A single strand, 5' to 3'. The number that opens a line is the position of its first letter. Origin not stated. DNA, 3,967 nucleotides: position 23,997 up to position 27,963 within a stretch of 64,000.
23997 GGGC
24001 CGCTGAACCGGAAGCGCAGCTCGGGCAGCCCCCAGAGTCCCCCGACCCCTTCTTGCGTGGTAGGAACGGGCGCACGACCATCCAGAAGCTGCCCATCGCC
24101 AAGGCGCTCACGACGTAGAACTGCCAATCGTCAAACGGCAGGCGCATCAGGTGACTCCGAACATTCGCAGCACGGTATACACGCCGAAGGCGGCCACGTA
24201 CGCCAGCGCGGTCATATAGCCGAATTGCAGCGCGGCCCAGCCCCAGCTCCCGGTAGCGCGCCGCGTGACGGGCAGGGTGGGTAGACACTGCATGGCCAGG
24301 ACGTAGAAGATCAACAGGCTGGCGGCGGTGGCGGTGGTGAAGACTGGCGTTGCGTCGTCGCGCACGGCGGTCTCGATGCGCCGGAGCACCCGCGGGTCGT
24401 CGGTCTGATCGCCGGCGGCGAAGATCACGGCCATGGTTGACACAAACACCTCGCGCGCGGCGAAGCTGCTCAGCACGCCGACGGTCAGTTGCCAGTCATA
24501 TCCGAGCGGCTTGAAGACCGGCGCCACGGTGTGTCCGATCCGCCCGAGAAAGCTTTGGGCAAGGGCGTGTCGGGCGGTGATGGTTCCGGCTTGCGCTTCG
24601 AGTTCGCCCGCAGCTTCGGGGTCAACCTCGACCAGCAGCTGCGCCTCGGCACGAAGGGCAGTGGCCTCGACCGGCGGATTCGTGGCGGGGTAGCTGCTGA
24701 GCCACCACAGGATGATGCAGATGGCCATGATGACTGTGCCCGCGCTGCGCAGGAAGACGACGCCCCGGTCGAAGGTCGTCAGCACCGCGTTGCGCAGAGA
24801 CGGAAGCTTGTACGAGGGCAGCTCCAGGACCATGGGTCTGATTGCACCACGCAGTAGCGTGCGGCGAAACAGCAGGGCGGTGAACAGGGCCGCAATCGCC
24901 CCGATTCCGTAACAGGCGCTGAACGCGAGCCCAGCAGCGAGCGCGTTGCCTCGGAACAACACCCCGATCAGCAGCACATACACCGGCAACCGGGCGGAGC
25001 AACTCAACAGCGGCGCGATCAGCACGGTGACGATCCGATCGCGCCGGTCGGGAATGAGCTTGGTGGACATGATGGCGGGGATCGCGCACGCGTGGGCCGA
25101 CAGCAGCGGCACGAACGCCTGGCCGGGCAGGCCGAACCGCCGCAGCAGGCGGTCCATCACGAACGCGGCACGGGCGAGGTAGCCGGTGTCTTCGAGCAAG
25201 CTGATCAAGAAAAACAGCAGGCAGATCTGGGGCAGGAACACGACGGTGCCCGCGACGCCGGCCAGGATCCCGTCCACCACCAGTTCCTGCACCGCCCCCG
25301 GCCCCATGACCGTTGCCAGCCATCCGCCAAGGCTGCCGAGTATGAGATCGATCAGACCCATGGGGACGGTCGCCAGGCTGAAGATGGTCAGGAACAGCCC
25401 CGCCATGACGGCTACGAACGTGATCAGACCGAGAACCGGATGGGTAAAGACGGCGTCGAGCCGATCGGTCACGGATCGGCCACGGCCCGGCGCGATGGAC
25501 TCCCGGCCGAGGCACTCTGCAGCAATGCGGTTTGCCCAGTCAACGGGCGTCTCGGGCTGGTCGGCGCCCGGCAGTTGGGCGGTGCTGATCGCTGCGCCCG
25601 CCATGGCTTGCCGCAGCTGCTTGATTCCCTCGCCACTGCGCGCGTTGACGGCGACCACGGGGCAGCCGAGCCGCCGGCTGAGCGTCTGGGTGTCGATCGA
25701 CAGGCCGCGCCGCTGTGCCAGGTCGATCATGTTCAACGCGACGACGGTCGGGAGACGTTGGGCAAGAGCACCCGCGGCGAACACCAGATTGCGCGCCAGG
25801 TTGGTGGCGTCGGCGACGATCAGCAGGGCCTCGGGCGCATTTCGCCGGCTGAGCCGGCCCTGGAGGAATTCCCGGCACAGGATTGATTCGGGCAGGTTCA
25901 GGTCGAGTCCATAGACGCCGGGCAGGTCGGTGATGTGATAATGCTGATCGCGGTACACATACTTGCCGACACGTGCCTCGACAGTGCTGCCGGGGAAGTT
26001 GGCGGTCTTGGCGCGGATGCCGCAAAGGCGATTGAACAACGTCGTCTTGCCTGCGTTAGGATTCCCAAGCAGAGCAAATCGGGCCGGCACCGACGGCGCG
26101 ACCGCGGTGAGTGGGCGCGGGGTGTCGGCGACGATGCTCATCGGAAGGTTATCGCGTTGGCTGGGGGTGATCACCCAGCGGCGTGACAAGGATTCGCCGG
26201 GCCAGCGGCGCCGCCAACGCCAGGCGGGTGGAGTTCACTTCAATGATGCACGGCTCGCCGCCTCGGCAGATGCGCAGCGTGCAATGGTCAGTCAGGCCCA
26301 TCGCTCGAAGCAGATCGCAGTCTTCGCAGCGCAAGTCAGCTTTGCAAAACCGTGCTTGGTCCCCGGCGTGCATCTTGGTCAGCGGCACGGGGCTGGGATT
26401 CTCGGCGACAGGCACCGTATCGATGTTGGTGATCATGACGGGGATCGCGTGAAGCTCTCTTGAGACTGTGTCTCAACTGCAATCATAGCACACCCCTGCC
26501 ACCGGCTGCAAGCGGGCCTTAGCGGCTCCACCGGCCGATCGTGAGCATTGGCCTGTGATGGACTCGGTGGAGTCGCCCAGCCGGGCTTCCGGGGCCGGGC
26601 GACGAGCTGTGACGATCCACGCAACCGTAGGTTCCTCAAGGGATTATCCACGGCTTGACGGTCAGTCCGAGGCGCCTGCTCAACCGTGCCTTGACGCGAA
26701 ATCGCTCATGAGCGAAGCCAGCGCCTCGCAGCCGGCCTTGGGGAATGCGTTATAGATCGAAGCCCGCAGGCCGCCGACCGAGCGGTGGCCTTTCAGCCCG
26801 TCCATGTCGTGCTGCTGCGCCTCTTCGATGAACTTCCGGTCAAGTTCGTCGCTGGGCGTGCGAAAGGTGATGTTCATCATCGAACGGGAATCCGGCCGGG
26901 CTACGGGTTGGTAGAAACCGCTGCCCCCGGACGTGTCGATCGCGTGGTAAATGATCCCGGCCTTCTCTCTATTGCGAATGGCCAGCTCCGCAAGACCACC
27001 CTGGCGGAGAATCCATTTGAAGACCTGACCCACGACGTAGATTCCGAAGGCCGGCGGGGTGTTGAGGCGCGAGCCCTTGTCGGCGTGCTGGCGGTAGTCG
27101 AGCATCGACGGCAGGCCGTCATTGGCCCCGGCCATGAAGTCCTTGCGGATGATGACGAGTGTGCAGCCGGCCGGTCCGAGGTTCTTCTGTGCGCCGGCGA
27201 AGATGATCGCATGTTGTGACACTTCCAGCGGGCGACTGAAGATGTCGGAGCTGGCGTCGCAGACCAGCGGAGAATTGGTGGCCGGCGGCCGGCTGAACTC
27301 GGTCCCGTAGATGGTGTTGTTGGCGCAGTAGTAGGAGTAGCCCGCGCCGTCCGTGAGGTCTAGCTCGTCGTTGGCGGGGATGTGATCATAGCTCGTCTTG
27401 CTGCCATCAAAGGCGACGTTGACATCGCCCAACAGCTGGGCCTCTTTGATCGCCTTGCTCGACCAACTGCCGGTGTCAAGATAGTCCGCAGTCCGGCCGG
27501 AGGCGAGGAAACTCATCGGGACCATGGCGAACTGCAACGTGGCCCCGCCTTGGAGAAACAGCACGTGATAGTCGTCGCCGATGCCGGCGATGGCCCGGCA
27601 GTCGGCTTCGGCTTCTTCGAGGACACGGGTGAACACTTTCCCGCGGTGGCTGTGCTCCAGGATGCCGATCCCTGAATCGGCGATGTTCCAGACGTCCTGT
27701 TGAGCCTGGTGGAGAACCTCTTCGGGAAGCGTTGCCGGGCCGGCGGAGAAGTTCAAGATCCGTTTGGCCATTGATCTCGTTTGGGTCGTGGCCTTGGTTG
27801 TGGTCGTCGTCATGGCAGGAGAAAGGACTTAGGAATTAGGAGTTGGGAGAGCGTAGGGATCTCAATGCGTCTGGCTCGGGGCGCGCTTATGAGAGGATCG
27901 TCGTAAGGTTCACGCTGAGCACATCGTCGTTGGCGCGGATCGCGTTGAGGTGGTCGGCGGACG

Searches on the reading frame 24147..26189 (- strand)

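Call 23: search_protein_families(library=pfam, proteins=[window:24147-26189:-], max_evalue=0.0001)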
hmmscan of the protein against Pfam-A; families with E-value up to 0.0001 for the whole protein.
window:24147-26189:- (680 aa): 5 families
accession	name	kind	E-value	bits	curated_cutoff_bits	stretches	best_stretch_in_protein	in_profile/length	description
PF02421.24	FeoB_N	-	3.4e-46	157.1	27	1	37-195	2-155/156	Ferrous iron transport protein B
PF07670.19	Gate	-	7.3e-36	123.2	29.6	2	316-409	2-102/104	Nucleoside recognition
PF01926.29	MMR_HSR1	-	1.4e-15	57.8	21.9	1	38-153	2-112/113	50S ribosome-binding GTPase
PF07664.17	FeoB_C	-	7.8e-14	51.6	26.6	1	425-475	3-54/54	Ferrous iron transport protein B C terminus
PF03193.22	RsgA_GTPase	-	3e-05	24.4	30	0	130-199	41-107/174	RsgA GTPase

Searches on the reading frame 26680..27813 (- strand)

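Call 23: search_protein_families(library=pfam, proteins=[window:26680-27813:-], max_evalue=0.0001)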
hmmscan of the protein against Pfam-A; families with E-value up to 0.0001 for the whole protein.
window:26680-27813:- (377 aa): 1 family
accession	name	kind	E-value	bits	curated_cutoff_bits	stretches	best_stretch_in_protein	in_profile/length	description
PF00266.25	Aminotran_5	-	5e-34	118.3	21.5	1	19-364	1-370/371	Aminotransferase class-V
